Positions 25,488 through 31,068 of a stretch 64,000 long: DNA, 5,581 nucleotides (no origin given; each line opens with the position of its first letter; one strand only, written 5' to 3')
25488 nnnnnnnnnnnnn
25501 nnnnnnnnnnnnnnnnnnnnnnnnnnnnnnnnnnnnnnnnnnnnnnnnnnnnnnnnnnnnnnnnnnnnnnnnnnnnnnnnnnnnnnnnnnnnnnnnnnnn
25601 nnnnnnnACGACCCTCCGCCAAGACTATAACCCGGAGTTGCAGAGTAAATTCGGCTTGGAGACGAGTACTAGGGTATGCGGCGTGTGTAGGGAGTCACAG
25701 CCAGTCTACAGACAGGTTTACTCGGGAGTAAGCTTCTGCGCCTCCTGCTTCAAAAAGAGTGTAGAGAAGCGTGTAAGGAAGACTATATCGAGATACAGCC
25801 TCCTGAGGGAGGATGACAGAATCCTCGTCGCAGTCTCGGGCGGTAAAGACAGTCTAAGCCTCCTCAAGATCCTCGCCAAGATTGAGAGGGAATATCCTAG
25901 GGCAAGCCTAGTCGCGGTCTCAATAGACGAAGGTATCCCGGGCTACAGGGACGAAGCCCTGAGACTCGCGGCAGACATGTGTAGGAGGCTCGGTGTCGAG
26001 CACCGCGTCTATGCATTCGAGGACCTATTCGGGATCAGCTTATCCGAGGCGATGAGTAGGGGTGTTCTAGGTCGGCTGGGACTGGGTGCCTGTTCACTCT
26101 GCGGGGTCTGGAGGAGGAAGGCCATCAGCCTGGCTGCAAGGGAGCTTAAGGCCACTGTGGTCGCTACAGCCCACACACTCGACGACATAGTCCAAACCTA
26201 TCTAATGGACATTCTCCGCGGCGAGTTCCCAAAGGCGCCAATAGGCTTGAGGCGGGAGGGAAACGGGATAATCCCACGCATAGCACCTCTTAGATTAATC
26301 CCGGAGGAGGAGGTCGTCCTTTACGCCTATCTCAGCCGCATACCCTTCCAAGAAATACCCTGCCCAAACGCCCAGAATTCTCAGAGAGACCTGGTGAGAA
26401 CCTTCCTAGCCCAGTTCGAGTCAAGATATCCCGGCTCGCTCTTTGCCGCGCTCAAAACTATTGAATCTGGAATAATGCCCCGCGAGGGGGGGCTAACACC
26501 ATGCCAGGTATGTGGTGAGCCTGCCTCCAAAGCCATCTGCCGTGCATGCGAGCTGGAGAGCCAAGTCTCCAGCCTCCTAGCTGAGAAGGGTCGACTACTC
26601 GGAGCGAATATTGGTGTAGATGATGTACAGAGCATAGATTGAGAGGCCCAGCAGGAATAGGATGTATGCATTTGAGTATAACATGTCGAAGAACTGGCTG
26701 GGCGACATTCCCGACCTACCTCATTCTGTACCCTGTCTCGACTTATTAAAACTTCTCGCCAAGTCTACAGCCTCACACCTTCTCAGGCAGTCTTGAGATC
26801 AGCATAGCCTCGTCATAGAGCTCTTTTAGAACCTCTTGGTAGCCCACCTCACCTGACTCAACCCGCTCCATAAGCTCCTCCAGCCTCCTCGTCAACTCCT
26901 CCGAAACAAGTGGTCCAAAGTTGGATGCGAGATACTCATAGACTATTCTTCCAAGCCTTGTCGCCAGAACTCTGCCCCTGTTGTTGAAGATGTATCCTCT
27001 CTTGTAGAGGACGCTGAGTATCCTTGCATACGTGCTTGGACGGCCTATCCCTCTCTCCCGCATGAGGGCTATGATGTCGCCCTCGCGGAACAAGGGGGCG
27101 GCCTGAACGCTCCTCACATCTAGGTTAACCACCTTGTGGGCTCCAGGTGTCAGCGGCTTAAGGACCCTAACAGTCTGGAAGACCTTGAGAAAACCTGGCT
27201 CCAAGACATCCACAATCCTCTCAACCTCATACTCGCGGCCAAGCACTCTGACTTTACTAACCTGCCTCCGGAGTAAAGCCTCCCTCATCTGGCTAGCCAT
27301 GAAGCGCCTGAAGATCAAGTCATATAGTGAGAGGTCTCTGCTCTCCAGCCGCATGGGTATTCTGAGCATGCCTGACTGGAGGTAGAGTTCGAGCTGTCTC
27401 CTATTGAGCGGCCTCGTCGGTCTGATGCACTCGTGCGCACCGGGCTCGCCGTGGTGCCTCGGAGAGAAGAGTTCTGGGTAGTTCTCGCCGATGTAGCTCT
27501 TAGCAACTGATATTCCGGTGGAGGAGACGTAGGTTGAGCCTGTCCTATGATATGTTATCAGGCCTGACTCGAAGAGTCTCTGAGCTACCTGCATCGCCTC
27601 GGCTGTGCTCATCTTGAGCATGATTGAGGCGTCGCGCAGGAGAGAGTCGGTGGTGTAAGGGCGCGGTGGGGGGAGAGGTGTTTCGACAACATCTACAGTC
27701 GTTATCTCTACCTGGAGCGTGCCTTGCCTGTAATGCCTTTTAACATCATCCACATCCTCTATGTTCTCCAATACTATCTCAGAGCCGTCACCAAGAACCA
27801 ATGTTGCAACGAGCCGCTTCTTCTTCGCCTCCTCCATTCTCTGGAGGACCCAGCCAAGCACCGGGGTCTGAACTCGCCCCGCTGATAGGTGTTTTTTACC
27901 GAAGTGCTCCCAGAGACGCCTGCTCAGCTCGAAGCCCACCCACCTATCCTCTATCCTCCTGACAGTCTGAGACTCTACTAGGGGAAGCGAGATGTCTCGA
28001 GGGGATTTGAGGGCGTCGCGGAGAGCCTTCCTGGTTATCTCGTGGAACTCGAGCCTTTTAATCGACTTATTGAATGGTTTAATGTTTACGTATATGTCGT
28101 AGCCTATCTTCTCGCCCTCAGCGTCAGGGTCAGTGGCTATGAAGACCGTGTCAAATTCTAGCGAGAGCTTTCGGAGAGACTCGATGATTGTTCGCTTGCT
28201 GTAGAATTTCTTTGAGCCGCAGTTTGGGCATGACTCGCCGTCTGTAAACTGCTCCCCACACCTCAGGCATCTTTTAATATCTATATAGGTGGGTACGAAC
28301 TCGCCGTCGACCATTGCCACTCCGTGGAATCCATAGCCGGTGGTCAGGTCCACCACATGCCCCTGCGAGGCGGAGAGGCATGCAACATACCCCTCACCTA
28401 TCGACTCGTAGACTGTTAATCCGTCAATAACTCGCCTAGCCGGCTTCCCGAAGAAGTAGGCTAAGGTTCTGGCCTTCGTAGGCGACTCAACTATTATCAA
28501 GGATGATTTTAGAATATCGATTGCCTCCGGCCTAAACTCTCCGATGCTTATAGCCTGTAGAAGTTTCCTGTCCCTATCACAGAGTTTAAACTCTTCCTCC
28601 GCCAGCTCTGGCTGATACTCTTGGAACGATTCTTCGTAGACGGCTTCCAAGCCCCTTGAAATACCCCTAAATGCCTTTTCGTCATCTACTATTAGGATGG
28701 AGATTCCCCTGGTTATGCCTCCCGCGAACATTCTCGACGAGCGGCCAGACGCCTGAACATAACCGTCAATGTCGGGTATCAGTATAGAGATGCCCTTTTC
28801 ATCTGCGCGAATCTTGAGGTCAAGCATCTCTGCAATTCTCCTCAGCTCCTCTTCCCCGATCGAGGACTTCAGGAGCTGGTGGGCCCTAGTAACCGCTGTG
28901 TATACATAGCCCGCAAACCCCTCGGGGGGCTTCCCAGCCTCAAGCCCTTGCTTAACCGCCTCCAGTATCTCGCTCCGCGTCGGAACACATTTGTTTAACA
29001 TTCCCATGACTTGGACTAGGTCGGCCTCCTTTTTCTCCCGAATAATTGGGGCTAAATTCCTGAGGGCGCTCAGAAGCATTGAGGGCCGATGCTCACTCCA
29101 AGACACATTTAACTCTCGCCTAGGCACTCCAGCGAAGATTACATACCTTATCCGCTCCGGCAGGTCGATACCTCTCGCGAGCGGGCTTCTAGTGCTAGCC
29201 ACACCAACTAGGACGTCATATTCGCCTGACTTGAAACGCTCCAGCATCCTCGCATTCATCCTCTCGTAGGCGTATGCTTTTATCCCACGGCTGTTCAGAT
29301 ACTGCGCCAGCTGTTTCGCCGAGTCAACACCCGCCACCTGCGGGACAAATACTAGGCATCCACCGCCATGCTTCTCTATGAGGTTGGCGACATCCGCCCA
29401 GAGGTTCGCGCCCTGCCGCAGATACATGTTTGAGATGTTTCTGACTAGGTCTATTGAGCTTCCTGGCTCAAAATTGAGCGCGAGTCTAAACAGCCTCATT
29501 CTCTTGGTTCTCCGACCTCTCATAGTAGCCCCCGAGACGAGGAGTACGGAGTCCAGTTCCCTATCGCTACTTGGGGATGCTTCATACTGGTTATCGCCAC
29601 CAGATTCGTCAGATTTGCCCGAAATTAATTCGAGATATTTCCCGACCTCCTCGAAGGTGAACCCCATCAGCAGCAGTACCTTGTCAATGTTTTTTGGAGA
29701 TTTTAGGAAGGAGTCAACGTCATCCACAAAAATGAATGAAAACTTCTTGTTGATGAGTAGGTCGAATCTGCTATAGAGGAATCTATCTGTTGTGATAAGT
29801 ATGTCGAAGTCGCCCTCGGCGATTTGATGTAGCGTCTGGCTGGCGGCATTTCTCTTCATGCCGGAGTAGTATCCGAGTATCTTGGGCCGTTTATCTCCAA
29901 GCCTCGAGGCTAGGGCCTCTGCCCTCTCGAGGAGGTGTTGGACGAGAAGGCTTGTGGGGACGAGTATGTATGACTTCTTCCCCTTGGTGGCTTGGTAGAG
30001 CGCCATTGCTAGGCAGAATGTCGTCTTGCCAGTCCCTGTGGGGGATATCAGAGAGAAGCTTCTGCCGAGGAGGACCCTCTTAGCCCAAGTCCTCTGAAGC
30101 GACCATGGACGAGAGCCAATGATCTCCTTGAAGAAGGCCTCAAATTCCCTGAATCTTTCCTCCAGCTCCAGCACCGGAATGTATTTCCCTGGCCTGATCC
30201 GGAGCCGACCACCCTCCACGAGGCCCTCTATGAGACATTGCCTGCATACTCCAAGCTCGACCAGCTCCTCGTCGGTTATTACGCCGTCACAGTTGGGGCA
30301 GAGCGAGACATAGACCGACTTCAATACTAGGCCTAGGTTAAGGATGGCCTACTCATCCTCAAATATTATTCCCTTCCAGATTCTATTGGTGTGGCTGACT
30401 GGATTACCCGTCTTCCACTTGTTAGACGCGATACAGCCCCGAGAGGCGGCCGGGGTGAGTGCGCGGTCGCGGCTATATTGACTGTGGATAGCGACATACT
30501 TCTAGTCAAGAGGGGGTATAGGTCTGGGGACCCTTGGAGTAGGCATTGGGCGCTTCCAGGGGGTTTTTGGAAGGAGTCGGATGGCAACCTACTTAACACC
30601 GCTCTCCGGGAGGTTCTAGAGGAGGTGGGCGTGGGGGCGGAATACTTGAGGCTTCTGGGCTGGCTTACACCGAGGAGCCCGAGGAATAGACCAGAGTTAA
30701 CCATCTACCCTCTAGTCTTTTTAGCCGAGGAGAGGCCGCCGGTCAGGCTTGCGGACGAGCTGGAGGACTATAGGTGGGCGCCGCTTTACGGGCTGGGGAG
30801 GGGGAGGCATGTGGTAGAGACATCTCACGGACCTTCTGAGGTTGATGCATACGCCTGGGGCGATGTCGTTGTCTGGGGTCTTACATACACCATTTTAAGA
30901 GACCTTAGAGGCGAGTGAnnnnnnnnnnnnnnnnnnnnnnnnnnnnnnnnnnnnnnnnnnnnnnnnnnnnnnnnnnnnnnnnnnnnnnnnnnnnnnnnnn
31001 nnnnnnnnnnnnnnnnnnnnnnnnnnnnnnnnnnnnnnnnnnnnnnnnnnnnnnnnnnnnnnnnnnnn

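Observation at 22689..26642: ThiI, a two-domain SagB/nitroreductase-type dehydrogenase, and a TtuA/NcsA-type tRNA 2-thiolase in one tight co-directional cluster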

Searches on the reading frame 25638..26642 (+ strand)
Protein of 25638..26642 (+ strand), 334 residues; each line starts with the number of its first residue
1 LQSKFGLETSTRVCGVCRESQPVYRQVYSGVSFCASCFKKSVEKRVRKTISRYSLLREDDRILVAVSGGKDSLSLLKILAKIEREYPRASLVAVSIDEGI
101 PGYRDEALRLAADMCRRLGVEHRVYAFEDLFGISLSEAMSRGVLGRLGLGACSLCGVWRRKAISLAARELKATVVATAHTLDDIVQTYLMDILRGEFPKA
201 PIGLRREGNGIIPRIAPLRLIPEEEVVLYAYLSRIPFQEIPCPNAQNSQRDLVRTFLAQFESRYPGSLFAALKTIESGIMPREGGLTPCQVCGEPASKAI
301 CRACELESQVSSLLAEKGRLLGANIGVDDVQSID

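Call 3: search_protein_families(library=pfam, proteins=[window:25638-26642:+], max_evalue=0.01)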
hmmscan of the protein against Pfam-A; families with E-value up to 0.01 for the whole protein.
window:25638-26642:+ (334 aa): 3 families
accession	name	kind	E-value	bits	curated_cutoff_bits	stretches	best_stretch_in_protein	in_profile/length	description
PF01171.26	ATP_bind_3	-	3.1e-16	60.1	27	1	62-254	2-180/182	PP-loop family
PF16503.10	zn-ribbon_14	-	0.0037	17.2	34.9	1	289-306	3-20/32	Zinc-ribbon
PF22082.2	TtuA_LIM_N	-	0.0074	16.8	27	1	14-38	2-25/26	2-thiouridine synthetase TtuA, N-terminal LIM domain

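Call 4: search_protein_families(library=ncbifam, proteins=[window:25638-26642:+], max_evalue=0.01)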
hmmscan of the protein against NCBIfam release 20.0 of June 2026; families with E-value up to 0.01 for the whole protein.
window:25638-26642:+ (334 aa): 7 families
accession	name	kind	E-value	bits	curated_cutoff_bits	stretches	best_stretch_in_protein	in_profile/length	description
NF047749.1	tRNAThiolNcsA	equivalog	2.6e-53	181.2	500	1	16-311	5-320/322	tRNA 2-thiolation protein NcsA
NF007972.0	PRK10696.1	equivalog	4.8e-34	118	272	1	38-275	20-251/295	tRNA 2-thiocytidine(32) synthetase TtcA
NF049949.1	tRNAsynTtuAPyrococ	equivalog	1.4e-31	109.7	450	1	14-305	3-288/292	tRNA-5-methyluridine(54) 2-sulfurtransferase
TIGR00269.1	TIGR00269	hypoth_equivalog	5.2e-23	81.3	62.75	1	212-306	1-100/104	TIGR00269 family protein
TIGR02432.1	lysidine_TilS_N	equivalog_domain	5.6e-17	62.3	93.6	2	61-126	1-65/189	tRNA lysidine(34) synthetase TilS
NF007942.0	PRK10660.1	equivalog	2.2e-07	30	606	1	55-198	13-139/439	tRNA lysidine(34) synthetase TilS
TIGR00268.2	TIGR00268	equivalog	0.00034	20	150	1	55-128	9-77/259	ATP-dependent sacrificial sulfur transferase LarE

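Call 48: search_solved_structures(query=window:25638-26642:+, max_evalue=0.00001, show_alignments=2)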
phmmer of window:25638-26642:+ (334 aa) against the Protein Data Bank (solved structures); distinct sequences matched with E-value up to 0.00001: 7.
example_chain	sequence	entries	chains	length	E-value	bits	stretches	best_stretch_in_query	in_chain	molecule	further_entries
6scy_A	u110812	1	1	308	6.5e-52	179.9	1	14-306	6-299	[4Fe-4S]-dependent U34-ARNt thiolase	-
6scy_B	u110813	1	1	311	1.7e-51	178.6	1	14-309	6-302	[4Fe-4S]-dependent U34-ARNt thiolase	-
5mko_A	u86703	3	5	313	1.2e-28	103.4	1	14-306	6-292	TtuA PH0300 | PH0300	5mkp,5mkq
5gha_A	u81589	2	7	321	1.9e-28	102.8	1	13-321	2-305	Sulfur Transferase TtuA | tRNA-5-methyluridine(54) 2-sulfurtransferase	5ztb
3vrh_A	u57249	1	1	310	2e-28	102.7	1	23-306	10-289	Putative uncharacterized protein PH0300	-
5b4e_A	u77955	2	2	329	2.1e-28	102.7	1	13-321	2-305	Sulfur Transferase TtuA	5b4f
3a2k_A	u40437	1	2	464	1.6e-09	40.7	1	45-210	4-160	tRNA(Ile)-lysidine synthase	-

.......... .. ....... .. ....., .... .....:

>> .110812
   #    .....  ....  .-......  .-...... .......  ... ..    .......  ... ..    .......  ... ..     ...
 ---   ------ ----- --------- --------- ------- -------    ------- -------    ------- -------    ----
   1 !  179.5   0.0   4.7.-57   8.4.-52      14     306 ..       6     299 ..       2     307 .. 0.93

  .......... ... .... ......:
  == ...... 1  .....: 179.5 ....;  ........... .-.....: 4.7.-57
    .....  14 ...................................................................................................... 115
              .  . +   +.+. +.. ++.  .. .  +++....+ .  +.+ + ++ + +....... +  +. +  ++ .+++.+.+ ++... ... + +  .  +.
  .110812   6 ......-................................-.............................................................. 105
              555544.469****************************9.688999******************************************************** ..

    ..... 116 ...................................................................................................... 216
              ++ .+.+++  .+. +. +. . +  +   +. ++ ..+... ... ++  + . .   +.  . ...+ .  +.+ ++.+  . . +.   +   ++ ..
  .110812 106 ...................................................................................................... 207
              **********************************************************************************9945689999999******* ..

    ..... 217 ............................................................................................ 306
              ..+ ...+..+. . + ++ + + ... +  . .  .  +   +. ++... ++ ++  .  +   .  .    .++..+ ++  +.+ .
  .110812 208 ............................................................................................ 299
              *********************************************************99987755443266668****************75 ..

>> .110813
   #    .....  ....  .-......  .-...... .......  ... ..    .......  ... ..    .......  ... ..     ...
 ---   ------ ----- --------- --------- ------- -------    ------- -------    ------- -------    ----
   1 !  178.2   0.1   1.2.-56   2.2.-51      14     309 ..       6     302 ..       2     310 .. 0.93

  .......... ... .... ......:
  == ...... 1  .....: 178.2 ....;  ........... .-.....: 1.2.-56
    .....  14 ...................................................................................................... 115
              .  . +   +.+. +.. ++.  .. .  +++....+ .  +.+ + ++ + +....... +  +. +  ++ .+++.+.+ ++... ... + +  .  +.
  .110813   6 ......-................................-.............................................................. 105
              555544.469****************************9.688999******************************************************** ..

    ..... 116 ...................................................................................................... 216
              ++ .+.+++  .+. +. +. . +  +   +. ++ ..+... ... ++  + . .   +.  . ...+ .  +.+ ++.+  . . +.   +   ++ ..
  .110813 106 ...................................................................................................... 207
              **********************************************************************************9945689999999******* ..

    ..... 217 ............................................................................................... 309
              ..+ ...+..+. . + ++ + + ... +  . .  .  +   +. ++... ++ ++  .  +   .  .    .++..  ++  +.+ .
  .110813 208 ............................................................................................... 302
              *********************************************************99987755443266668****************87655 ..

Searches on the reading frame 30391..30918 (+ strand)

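Call 3: search_protein_families(library=pfam, proteins=[window:30391-30918:+], max_evalue=0.01)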
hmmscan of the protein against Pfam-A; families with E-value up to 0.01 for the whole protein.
window:30391-30918:+ (175 aa): 1 family
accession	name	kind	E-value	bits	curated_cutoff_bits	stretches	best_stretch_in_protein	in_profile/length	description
PF00293.34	NUDIX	-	1.5e-17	64.3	21.1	1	25-132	5-115/134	NUDIX domain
